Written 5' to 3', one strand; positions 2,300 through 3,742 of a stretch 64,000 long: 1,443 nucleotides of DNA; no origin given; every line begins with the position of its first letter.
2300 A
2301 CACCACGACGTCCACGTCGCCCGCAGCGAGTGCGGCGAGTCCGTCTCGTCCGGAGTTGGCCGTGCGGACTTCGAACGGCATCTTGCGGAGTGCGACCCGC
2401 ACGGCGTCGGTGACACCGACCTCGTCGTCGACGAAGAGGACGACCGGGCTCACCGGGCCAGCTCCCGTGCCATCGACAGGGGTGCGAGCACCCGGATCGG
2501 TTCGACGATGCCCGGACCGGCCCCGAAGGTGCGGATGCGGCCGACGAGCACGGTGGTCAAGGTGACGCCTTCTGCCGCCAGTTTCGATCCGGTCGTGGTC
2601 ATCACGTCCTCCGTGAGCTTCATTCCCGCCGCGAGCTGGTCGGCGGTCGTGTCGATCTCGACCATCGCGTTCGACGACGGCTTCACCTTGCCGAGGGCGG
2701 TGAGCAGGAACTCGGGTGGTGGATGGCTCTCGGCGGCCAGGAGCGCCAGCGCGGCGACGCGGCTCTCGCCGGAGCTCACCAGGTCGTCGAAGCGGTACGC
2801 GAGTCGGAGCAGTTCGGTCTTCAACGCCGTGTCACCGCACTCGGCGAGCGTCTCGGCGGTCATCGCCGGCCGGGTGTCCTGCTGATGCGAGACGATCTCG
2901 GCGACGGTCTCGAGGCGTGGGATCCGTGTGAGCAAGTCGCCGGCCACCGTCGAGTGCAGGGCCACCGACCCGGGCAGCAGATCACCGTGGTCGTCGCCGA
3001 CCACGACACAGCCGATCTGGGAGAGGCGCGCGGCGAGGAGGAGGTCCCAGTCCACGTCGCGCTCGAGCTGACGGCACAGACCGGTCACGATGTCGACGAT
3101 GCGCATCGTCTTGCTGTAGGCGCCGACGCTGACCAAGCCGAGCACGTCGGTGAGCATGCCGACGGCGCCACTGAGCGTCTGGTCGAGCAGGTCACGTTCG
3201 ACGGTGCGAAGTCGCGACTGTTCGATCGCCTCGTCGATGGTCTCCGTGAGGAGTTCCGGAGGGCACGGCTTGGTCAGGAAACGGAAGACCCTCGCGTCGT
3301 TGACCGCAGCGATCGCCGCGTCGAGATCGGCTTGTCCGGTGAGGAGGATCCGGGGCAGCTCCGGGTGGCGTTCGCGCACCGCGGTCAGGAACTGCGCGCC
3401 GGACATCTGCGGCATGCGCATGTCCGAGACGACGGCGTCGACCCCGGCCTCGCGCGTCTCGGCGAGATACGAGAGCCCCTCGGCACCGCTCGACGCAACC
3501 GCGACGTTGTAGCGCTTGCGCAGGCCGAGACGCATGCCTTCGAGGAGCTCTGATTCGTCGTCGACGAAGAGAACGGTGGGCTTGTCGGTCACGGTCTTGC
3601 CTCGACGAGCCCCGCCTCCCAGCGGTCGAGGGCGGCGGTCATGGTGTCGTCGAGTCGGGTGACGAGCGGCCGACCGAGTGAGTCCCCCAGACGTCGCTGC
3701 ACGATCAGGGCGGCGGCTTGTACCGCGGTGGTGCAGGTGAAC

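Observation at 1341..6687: Complete H-NOX to c-di-GMP signalling pathway encoded as one tightly coupled operon in an actinobacterium-like genome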

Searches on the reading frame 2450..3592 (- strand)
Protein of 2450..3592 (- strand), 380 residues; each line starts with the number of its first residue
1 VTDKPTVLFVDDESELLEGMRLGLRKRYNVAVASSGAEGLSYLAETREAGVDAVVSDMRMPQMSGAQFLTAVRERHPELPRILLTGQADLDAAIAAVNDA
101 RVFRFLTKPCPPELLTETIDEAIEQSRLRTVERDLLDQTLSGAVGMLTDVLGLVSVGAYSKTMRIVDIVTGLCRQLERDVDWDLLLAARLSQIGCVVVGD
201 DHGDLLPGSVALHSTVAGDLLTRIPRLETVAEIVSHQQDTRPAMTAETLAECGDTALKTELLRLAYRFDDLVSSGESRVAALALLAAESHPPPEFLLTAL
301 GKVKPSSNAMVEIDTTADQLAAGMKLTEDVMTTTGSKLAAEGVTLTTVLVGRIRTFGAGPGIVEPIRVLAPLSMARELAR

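Call 5: search_protein_families(library=pfam, proteins=[window:2450-3592:-], max_evalue=0.01)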
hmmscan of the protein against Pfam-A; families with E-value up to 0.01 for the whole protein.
window:2450-3592:- (380 aa): 2 families
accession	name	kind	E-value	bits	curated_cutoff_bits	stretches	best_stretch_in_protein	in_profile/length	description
PF00072.30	Response_reg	-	1.1e-21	77.5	30.2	1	7-119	1-110/111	Response regulator receiver domain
PF13487.12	HD_5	-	1.3e-05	25.4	27.2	1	147-272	3-140/170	HD domain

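Call 6: search_protein_families(library=ncbifam, proteins=[window:2450-3592:-], max_evalue=0.01)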
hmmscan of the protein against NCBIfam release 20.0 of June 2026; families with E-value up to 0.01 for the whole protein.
window:2450-3592:- (380 aa): 67 families (the best 25 are shown)
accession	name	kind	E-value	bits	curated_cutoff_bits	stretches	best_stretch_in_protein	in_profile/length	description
NF053512.1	nitric_RR_NosR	exception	3.2e-48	164.8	400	2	7-138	1-130/422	response regulator c-di-GMP phosphodiesterase, NosR family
NF011695.0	PRK15115.1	equivalog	1.3e-20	73.6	763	1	6-130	8-129/445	two-component system response regulator GlrR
NF006900.1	PRK09390.1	equivalog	2.9e-17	62.9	255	1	1-135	1-132/203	response regulator FixJ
NF046020.1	HisKinCckABruc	equivalog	3.5e-16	58.2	1000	1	2-121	747-865/868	cell cycle histidine kinase CckA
NF047793.1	ResRegPgtA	equivalog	4.7e-16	58.6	650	1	2-140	3-138/414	two-component system response regulator PgtA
NF052574.1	HisKinEspCMyxo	equivalog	6.2e-16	57.7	1200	1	6-124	667-784/785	serine histidine kinase EspC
TIGR01818.1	ntrC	equivalog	2e-13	50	558.6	1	7-123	1-114/463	nitrogen regulation protein NR(I)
NF041946.1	LuxO_transreg_Vib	equivalog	7.2e-13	48.1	800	1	29-133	22-122/463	quorum-sensing sigma-54 dependent transcriptional regulator LuxO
NF008176.1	PRK10923.1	equivalog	9.2e-13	47.6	620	1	8-127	7-123/469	nitrogen regulation protein NR(I)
NF008469.0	PRK11361.1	equivalog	9.3e-12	44.4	714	1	1-142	1-138/461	acetoacetate metabolism transcriptional regulator AtoC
NF052313.1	T9SS_RR_PorX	equivalog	2.4e-11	43.1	300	1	6-130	2-123/513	T9SS response regulator signal transducer PorX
NF040749.1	tetrathio_RR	equivalog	6.4e-11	42.3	290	1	9-135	4-127/191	tetrathionate respiration response regulator TtrR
NF051870.1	NAssimRespRegNtrX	equivalog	1.4e-10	40.6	600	1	7-139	4-135/452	nitrogen assimilation response regulator NtrX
NF007689.0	PRK10365.1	equivalog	4.5e-10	38.9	760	1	3-147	4-145/441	sigma-54-dependent response regulator transcription factor ZraR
NF050064.1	BlResRespRegCbrR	equivalog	2.4e-09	36.7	600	1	25-125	145-243/415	bile resistance response regulator CbrR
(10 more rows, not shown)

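Call 31: find_homologous_proteins(query=window:2450-3592:-, max_evalue=0.00001)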
Query window:2450-3592:- (380 aa): 2236 proteins with E <= 0.00001 among 8000 candidates; the best 120 are listed.
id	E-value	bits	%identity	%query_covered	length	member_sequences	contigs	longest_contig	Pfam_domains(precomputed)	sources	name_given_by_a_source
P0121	8.7e-237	803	100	100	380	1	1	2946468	PF00072.31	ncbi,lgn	ncbi:MAG: response regulator [Acidimicrobiales bacterium]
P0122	7.7e-143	494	64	100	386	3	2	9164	PF00072.31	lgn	-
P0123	3.8e-128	446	59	100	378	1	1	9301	PF13487.13,PF00072.31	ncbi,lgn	ncbi:MAG: response regulator [Actinomycetota bacterium]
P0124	1.1e-127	444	61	100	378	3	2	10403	PF00072.31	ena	-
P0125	1.6e-126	440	60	100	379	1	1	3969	PF13487.13,PF00072.31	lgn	-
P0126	1.1e-124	434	58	100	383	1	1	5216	PF13487.13,PF00072.31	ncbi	ncbi:MAG: response regulator [Acidimicrobiales bacterium]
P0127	3.0e-123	429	59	96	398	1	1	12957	PF13487.13,PF00072.31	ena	-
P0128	2.8e-120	420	55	100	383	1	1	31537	PF13487.13,PF00072.31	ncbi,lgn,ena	ncbi:MAG: response regulator [Acidimicrobiales bacterium]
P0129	6.8e-118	412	54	100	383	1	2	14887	PF13487.13,PF00072.31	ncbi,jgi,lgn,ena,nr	ncbi:MAG: response regulator [Acidimicrobiia bacterium]|nr:response regulator [Acidimicrobiia bacter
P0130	7.0e-117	409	54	100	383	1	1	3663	PF13487.13,PF00072.31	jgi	jgi:CheY-like chemotaxis protein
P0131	2.8e-116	407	53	100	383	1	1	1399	PF13487.13,PF00072.31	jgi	-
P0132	3.9e-116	406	56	98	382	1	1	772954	PF13487.13,PF00072.31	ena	-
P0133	5.4e-116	406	55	98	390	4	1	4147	PF13487.13,PF00072.31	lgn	-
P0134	7.5e-115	402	54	100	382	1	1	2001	PF13487.13,PF00072.31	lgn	-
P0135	1.6e-114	401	52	100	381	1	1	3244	PF13487.13,PF00072.31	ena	-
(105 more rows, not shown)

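Call 38: search_solved_structures(query=window:2450-3592:-, max_evalue=0.01, show_alignments=4)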
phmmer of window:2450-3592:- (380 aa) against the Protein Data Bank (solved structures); distinct sequences matched with E-value up to 0.01: 164 (the best 60 are shown).
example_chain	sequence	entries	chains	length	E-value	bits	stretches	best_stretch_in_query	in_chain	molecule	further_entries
2jk1_A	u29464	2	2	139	3.6e-22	82.2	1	5-129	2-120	HYDROGENASE TRANSCRIPTIONAL REGULATORY PROTEIN HUPR1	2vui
2vuh_B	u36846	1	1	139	1.3e-21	80.4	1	5-129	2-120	HYDROGENASE TRANSCRIPTIONAL REGULATORY PROTEIN HUPR1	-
3kcn_A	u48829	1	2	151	1.4e-19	73.7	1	6-145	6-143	Adenylate cyclase homolog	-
2rjn_A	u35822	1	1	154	1.3e-17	67.2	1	6-138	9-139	Response regulator receiver:Metal-dependent phosphohydrolase, HD subdomain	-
3jte_A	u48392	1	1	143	6.5e-17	64.9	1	7-129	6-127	Response regulator receiver protein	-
3hv2_A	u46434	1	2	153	1.8e-14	56.9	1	2-127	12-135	Response regulator/HD domain protein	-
1qkk_A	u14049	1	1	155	1e-12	51.1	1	4-136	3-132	C4-DICARBOXYLATE TRANSPORT TRANSCRIPTIONAL REGULATORY PROTEIN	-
1l5y_A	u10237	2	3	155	3e-12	49.6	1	4-136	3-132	C4-DICARBOXYLATE TRANSPORT TRANSCRIPTIONAL REGULATORY PROTEIN DCTD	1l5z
1dc7_A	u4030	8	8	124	1.4e-11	47.4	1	10-123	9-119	NITROGEN REGULATION PROTEIN | NITROGEN REGULATION PROTEIN NR(I) | NTRC RECEIVER DOMAIN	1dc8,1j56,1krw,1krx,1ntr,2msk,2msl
1yio_A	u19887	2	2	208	2.6e-11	46.5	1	1-161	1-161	response regulatory protein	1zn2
1zy2_A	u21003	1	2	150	3.5e-11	46.1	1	26-136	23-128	transcriptional regulator NtrC1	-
6swl_A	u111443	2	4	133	3.5e-11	46.1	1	5-132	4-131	Two-component response regulator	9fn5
5ep0_A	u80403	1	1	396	1.4e-10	44.1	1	7-126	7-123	Putative repressor protein luxO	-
1ys6_A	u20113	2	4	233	1.5e-10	44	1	4-111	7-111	Transcriptional regulatory protein prrA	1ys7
8thp_A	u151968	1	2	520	2.4e-10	43.3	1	3-137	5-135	Response regulator receiver protein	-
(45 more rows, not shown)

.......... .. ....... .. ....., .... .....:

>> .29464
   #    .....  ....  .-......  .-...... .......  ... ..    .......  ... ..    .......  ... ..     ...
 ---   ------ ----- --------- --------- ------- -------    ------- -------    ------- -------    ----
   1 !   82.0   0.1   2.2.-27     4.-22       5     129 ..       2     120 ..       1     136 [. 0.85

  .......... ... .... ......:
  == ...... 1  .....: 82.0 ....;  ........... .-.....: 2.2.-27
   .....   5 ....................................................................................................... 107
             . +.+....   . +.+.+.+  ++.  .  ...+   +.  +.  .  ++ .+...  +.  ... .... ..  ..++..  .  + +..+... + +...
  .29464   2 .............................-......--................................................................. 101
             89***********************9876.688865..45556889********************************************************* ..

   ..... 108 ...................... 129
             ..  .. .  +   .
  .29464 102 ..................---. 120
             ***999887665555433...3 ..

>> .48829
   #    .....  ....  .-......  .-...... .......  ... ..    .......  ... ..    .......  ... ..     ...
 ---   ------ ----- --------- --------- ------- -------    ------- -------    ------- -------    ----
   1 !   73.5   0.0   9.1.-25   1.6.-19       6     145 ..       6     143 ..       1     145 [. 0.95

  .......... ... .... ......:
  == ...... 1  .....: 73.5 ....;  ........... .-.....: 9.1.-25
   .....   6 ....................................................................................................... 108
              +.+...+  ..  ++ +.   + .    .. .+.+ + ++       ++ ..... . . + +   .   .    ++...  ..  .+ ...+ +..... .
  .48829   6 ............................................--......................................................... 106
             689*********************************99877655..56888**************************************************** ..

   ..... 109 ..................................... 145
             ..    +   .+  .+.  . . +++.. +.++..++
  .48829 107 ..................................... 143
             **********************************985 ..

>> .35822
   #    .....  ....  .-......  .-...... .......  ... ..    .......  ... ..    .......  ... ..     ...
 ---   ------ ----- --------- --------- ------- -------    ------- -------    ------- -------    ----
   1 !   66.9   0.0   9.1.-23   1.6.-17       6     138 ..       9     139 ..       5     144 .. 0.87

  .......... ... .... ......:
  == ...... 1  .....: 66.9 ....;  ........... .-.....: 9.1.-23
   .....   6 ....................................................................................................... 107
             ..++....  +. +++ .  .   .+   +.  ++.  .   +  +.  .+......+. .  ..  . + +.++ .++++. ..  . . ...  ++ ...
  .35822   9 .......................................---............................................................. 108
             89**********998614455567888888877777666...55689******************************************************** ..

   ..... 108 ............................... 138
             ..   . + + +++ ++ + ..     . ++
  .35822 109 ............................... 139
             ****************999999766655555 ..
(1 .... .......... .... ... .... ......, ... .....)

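Call 61: search_solved_structures(query=A2, max_evalue=0.01, show_alignments=0)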
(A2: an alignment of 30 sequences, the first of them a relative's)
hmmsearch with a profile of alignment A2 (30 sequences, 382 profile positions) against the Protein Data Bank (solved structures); distinct sequences matched with E-value up to 0.01: 270 (the best 60 are shown).
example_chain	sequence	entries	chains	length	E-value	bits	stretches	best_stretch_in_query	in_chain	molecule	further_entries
3kcn_A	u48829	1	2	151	2.7e-46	161.6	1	1-145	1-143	Adenylate cyclase homolog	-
2jk1_A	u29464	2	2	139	9.9e-34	120.2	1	5-133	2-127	HYDROGENASE TRANSCRIPTIONAL REGULATORY PROTEIN HUPR1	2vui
2rjn_A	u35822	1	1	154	1.6e-33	119.5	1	5-139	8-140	Response regulator receiver:Metal-dependent phosphohydrolase, HD subdomain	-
2vuh_B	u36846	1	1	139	1.1e-32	116.8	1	5-133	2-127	HYDROGENASE TRANSCRIPTIONAL REGULATORY PROTEIN HUPR1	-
3jte_A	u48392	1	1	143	7.4e-29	104.2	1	4-131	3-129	Response regulator receiver protein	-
3hv2_A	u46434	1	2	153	1.3e-26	96.8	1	2-127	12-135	Response regulator/HD domain protein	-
1qkk_A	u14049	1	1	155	2.3e-21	79.5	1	5-135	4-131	C4-DICARBOXYLATE TRANSPORT TRANSCRIPTIONAL REGULATORY PROTEIN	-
1l5y_A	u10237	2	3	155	5.5e-21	78.3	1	5-135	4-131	C4-DICARBOXYLATE TRANSPORT TRANSCRIPTIONAL REGULATORY PROTEIN DCTD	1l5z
1zy2_A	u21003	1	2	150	8.1e-20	74.4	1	7-137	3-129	transcriptional regulator NtrC1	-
6swl_A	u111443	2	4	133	8.5e-20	74.4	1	4-133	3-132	Two-component response regulator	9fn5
4l4u_A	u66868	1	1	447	6.4e-19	71.5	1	6-137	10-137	Transcriptional regulator (NtrC family)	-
1ny5_A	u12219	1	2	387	8.6e-19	71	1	7-137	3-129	transcriptional regulator (NtrC family)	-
1dc7_A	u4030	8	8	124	8.9e-19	71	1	5-126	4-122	NITROGEN REGULATION PROTEIN | NITROGEN REGULATION PROTEIN NR(I) | NTRC RECEIVER DOMAIN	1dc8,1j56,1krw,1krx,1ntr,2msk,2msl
3crn_A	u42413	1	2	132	1.7e-18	70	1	4-126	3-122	Response regulator receiver domain protein, CheY-like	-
1zit_A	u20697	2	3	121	1.7e-17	66.8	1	5-125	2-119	transcriptional regulator (NtrC family)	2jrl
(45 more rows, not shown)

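Call 67: predict_structure(alignment_id=A2)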
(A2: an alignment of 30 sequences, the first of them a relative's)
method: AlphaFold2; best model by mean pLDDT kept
length: 380 residues; sequences in the alignment: 30
mean_pLDDT: 85.1   pTM: 0.59
mean pLDDT of the five models: 85.1, 85.0, 84.9, 82.4, 82.3
residues with pLDDT >= 90: 184; 70-90: 162; 50-70: 23; < 50: 11
segments of 3 or more residues with pLDDT < 50: 199-208
pLDDT, mean of each block of 10 residues (from residue 1): 84 93 93 94 77 93 92 89 86 76 89 94 89 79 75 72 90 93 91 64 45 76 84 89 85 90 94 86 94 95 75 91 89 92 84 87 92 75
secondary structure, 60 per line:
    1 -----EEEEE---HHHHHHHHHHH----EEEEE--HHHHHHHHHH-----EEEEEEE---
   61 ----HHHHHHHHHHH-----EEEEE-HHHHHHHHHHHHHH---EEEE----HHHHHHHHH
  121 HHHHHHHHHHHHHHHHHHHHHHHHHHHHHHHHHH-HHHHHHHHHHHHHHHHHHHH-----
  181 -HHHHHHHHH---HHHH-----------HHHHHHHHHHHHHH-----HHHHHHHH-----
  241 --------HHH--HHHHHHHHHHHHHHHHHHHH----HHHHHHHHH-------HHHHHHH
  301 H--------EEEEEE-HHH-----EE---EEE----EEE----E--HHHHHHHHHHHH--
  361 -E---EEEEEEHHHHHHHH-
elements in order: E6-10 H14-24 E29-33 H36-45 E51-57 H65-75 E81-85 H87-100 E104-107 H112-154 H156-175 H182-190 H194-197 H209-222 H228-235 H254-273 H278-286 H294-301 E310-315 E330-332 E337-339 H347-358 E366-371 H372-379

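Call 70: fold_search(model_id=the predicted structure, library=pdb)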
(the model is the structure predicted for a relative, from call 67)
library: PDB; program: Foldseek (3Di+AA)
matches with E <= 10: 1365; with E <= 0.001: 476
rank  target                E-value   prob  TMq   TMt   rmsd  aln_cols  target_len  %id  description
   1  3jte                  1.9e-09  1.00  0.31  0.92   1.2       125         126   35  Crystal structure of response regulator receiver domain Protein from clostridium thermocellum (released 2009-09-22)
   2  3kcn_B                2.1e-09  1.00  0.33  0.90   1.6       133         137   34  The crystal structure of adenylate cyclase from Rhodopirellula baltica (released 2009-11-17)
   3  3kcn_A                3.0e-09  1.00  0.33  0.91   1.5       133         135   34  The crystal structure of adenylate cyclase from Rhodopirellula baltica (released 2009-11-17)
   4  2jk1                  4.6e-09  1.00  0.33  0.86   2.2       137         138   39  Crystal structure of the wild-type HupR receiver domain (released 2008-11-11)
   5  5xt2_B                9.2e-09  1.00  0.33  0.58  11.9       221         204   20  Crystal structures of full-length FixJ from B. japonicum crystallized in space group P212121 (released 2018-05-23)
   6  8ted_B                9.7e-09  1.00  0.30  0.22  15.6       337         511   18  PorX primitive orthorhombic crystal form (released 2024-04-17)
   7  2vuh                  1.1e-08  1.00  0.33  0.90   1.7       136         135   38  Crystal structure of the D55E mutant of the HupR receiver domain (released 2008-11-11)
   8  2vui                  1.7e-08  1.00  0.33  0.87   1.9       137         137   39  Crystal structure of the HupR receiver domain in inhibitory phospho- state (released 2008-11-11)
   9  8p6f_A                2.4e-08  1.00  0.29  0.22  15.5       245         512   20  Crystal structure of PorX-Fj (released 2024-04-03)
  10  3hv2_A                3.0e-08  1.00  0.32  0.86   1.8       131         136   30  Crystal structure of signal receiver domain OF HD domain-containing protein FROM Pseudomonas fluorescens Pf-5 (released 2009-06-23)
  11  5xso                  3.3e-08  1.00  0.34  0.61  10.1       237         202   18  Crystal structure of full-length FixJ from B. japonicum crystallized in space group C2221 (released 2018-05-23)
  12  2rjn                  3.5e-08  1.00  0.31  0.85   1.5       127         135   33  Crystal structure of an uncharacterized protein Q2BKU2 from Neptuniibacter caesariensis (released 2007-10-23)
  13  3hv2_B                4.1e-08  1.00  0.31  0.90   1.5       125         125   30  Crystal structure of signal receiver domain OF HD domain-containing protein FROM Pseudomonas fluorescens Pf-5 (released 2009-06-23)
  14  5xt2_A                4.3e-08  1.00  0.33  0.59  12.0       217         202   18  Crystal structures of full-length FixJ from B. japonicum crystallized in space group P212121 (released 2018-05-23)
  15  8p6f_B                4.3e-08  1.00  0.30  0.22  16.3       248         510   18  Crystal structure of PorX-Fj (released 2024-04-03)
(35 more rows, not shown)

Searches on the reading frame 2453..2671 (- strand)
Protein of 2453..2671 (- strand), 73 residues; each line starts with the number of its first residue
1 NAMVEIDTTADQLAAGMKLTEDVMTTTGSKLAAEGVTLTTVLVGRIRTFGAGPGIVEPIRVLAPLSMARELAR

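Call 58: search_protein_families(library=pfam, proteins=[window:2453-2671:-], max_evalue=10)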
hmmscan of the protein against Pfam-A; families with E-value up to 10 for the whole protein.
seq(73 aa): 0 families

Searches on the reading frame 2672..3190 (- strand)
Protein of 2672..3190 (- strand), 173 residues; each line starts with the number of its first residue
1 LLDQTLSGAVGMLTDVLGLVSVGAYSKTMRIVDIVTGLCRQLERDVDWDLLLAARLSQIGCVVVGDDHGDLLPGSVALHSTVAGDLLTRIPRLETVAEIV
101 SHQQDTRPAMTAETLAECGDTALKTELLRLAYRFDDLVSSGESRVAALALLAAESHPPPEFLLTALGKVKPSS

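Call 58: search_protein_families(library=pfam, proteins=[window:2672-3190:-], max_evalue=10)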
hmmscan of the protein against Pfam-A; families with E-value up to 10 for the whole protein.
seq(173 aa): 1 family
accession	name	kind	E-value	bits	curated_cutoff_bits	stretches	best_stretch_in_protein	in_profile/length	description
PF13487.12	HD_5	-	1.4e-06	28.6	27.2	1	13-140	3-142/170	HD domain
